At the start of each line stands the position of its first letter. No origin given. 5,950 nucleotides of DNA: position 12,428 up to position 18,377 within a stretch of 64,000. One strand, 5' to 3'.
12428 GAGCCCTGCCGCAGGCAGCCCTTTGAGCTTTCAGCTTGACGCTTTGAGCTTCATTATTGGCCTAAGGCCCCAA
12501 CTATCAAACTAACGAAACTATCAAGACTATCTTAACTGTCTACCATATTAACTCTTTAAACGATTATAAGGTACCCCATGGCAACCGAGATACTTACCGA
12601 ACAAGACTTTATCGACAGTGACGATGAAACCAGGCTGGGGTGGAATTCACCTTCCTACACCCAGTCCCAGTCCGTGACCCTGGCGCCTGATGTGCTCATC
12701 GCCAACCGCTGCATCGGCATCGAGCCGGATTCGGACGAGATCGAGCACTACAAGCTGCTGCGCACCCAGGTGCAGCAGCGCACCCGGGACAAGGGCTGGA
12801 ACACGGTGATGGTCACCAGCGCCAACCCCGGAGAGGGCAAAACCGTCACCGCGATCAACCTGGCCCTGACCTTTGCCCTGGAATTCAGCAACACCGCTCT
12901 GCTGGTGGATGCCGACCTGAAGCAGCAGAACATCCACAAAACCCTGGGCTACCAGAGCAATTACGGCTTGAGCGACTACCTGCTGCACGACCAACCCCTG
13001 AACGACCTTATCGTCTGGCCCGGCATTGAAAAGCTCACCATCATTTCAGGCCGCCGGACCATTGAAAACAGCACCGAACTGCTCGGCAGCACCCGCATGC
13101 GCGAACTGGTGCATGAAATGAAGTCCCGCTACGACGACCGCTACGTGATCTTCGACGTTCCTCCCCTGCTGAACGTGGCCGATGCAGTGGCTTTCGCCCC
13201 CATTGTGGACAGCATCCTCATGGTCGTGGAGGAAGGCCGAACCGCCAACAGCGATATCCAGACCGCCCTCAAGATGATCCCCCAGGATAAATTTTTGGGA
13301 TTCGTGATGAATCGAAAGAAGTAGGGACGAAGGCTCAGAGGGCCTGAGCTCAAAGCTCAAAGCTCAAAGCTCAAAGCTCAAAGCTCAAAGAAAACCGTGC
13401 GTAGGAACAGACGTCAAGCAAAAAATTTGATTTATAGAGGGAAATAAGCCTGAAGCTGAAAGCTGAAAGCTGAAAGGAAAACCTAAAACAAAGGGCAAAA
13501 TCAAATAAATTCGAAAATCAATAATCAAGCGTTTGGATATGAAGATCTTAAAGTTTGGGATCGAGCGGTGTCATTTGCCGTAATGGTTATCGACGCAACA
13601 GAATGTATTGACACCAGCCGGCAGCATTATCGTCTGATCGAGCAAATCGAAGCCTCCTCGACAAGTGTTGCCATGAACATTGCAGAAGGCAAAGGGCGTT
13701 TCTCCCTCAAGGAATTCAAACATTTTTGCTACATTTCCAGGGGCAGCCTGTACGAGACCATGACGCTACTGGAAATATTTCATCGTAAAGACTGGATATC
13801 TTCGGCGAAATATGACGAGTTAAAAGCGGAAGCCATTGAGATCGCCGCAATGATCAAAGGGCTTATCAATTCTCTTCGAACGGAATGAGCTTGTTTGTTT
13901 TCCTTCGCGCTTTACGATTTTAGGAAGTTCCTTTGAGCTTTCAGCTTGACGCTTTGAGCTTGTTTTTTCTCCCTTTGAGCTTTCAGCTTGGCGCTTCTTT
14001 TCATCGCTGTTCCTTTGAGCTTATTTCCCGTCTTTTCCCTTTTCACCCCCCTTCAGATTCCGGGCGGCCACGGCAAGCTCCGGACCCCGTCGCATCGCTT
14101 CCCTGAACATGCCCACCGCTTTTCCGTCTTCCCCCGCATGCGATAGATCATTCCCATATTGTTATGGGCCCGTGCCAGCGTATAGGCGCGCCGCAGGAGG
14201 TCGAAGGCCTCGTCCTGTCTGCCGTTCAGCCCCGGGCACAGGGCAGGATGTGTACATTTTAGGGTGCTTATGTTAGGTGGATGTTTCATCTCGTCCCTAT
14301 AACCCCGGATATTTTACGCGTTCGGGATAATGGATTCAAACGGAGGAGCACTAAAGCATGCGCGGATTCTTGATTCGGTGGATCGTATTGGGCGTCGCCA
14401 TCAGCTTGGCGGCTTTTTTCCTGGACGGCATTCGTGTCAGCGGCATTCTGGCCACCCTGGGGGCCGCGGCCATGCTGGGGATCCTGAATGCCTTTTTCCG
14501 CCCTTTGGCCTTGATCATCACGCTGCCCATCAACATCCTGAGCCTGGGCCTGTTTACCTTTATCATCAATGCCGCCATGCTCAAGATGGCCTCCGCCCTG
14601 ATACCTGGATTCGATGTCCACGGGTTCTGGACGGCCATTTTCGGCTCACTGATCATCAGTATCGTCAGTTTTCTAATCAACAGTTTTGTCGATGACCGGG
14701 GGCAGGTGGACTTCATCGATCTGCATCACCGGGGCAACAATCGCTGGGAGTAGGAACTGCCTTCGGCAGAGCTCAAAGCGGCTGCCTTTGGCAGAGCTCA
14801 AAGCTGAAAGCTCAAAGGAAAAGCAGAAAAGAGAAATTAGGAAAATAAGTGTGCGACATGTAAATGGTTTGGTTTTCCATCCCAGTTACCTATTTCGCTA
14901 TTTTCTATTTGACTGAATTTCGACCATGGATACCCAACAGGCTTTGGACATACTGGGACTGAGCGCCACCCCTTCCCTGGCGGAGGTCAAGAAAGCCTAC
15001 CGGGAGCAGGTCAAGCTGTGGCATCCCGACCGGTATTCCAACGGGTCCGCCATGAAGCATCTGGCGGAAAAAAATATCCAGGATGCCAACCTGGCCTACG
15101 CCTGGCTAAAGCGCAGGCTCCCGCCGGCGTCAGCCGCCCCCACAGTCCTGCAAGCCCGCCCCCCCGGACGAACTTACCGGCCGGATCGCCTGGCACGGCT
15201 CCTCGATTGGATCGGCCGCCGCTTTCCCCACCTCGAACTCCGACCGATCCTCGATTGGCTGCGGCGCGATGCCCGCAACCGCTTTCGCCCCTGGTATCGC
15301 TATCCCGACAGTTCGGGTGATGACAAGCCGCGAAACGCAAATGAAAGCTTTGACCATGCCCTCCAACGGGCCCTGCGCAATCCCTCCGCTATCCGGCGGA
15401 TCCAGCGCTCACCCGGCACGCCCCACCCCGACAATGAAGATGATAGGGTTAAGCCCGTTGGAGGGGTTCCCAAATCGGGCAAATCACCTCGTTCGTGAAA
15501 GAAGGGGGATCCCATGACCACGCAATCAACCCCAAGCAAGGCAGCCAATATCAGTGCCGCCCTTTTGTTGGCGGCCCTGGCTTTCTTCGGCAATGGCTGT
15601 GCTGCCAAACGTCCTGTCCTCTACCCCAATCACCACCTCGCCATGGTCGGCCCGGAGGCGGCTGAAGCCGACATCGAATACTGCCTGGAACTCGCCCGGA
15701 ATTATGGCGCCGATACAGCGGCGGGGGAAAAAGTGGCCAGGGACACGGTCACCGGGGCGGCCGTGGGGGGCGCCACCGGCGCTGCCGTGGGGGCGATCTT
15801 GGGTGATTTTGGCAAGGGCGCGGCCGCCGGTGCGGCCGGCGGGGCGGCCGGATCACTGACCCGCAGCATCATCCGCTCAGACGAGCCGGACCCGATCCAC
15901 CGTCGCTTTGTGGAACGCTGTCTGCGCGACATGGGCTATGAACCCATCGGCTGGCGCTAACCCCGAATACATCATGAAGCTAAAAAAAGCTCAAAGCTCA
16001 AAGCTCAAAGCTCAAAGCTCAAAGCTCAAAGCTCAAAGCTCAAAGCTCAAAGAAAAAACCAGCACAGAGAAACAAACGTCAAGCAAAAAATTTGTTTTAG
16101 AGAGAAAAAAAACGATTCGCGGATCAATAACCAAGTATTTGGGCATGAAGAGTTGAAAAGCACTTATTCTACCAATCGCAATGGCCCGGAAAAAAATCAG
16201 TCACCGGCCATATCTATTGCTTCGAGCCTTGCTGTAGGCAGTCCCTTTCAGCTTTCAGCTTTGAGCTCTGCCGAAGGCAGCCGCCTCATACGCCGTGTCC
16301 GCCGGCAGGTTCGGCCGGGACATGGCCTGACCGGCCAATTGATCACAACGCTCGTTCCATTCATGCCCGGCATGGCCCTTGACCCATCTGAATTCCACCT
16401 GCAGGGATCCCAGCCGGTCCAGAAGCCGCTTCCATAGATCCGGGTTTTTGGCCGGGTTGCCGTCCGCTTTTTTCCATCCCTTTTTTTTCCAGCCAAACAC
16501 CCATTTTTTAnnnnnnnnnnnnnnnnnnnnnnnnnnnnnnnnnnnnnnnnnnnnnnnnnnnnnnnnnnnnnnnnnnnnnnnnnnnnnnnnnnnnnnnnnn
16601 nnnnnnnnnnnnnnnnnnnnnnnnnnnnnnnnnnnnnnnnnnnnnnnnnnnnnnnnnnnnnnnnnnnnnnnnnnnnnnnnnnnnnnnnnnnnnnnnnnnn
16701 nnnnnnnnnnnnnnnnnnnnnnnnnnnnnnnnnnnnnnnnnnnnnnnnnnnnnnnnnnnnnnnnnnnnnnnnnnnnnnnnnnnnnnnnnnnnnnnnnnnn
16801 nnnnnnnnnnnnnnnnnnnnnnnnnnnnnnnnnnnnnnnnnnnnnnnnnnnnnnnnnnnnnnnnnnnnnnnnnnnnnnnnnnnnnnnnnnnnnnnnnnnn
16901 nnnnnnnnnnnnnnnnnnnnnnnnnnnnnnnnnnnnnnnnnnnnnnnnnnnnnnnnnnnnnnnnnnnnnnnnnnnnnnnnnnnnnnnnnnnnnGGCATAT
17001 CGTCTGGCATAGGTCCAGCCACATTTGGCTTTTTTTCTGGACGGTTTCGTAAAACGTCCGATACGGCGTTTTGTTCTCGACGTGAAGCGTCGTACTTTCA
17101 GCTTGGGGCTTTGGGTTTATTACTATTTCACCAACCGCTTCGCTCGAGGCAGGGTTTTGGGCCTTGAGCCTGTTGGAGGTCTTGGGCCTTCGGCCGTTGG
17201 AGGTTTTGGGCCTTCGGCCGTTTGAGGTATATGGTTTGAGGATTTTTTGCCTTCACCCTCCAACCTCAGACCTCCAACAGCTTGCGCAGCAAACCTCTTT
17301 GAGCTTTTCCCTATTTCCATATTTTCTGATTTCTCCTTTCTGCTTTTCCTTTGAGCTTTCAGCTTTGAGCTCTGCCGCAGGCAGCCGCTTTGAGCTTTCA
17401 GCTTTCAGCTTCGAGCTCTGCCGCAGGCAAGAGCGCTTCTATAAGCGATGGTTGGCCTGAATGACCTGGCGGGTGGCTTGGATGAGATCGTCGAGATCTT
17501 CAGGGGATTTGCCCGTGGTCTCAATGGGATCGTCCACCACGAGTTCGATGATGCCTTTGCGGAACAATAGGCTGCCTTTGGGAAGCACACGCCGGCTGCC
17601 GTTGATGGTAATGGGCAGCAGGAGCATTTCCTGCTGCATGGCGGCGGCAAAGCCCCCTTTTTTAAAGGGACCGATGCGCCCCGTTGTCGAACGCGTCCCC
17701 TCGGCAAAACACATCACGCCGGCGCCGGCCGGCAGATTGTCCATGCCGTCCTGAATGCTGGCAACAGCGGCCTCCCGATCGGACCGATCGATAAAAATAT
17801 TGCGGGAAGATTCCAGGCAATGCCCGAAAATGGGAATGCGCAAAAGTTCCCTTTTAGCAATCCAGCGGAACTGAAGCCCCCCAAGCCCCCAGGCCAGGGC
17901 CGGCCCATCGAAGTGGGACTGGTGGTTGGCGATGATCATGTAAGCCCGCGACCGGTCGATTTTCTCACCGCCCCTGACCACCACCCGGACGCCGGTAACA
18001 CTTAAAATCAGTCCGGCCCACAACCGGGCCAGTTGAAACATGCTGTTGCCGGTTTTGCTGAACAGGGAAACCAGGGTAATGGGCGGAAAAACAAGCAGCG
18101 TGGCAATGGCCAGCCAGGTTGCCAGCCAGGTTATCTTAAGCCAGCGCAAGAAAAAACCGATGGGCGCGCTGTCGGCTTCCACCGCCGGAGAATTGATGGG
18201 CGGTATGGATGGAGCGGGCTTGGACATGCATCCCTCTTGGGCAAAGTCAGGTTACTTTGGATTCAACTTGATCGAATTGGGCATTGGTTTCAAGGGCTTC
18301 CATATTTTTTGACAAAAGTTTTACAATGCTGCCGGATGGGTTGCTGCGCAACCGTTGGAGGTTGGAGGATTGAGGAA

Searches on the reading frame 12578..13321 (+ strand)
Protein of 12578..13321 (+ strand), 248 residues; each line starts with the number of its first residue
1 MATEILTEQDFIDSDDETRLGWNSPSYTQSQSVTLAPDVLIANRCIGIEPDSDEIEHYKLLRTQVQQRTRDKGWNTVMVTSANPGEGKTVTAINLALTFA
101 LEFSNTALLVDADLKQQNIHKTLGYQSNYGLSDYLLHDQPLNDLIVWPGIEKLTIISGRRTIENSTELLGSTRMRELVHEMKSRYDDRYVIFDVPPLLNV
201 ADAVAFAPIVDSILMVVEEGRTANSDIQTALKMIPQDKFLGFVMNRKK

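Call 29: search_protein_families(library=pfam, proteins=[window:12578-13321:+], max_evalue=0.001)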
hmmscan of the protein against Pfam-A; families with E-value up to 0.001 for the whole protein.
window:12578-13321:+ (248 aa): 3 families
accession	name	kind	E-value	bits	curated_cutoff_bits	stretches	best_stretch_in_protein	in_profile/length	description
PF13614.12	AAA_31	-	1.6e-13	51.4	27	1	77-234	4-164/177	AAA domain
PF01656.29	CbiA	-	4.4e-06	27.1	25.4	1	77-192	1-73/125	CobQ/CobB/MinD/ParA nucleotide binding domain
PF10609.15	ParA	-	6.2e-05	23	27.1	1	75-236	4-162/246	NUBPL iron-transfer P-loop NTPase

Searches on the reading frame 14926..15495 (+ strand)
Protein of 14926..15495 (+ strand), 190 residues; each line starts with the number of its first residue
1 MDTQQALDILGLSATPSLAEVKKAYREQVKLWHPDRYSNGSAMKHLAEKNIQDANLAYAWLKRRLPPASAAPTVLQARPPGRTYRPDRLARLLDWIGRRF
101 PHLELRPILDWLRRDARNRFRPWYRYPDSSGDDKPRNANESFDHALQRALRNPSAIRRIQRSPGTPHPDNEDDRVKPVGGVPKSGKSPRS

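Call 29: search_protein_families(library=pfam, proteins=[window:14926-15495:+], max_evalue=0.001)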
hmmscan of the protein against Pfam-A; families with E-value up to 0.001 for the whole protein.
window:14926-15495:+ (190 aa): 1 family
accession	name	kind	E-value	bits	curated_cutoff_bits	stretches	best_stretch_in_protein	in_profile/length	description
PF00226.36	DnaJ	-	4.7e-08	33.5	27.8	1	8-62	4-54/63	DnaJ domain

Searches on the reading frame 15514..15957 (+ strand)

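Call 29: search_protein_families(library=pfam, proteins=[window:15514-15957:+], max_evalue=0.001)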
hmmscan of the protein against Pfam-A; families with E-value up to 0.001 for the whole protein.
window:15514-15957:+ (148 aa): 2 families
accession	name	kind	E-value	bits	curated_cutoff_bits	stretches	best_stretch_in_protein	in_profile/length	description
PF13436.11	Gly-zipper_OmpA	-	9e-08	32.2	27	1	75-113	1-39/44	Glycine-zipper domain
PF13441.11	Gly-zipper_YMGG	-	2.4e-07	30.8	28.9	1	77-113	2-38/45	YMGG-like Gly-zipper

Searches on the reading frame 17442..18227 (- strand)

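Call 29: search_protein_families(library=pfam, proteins=[window:17442-18227:-], max_evalue=0.001)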
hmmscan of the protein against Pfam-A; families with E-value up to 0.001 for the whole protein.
window:17442-18227:- (262 aa): 1 family
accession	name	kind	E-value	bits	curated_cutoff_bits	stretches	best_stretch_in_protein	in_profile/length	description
PF01553.26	Acyltransferase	-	8.3e-25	87.6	23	1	81-208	1-131/132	Acyltransferase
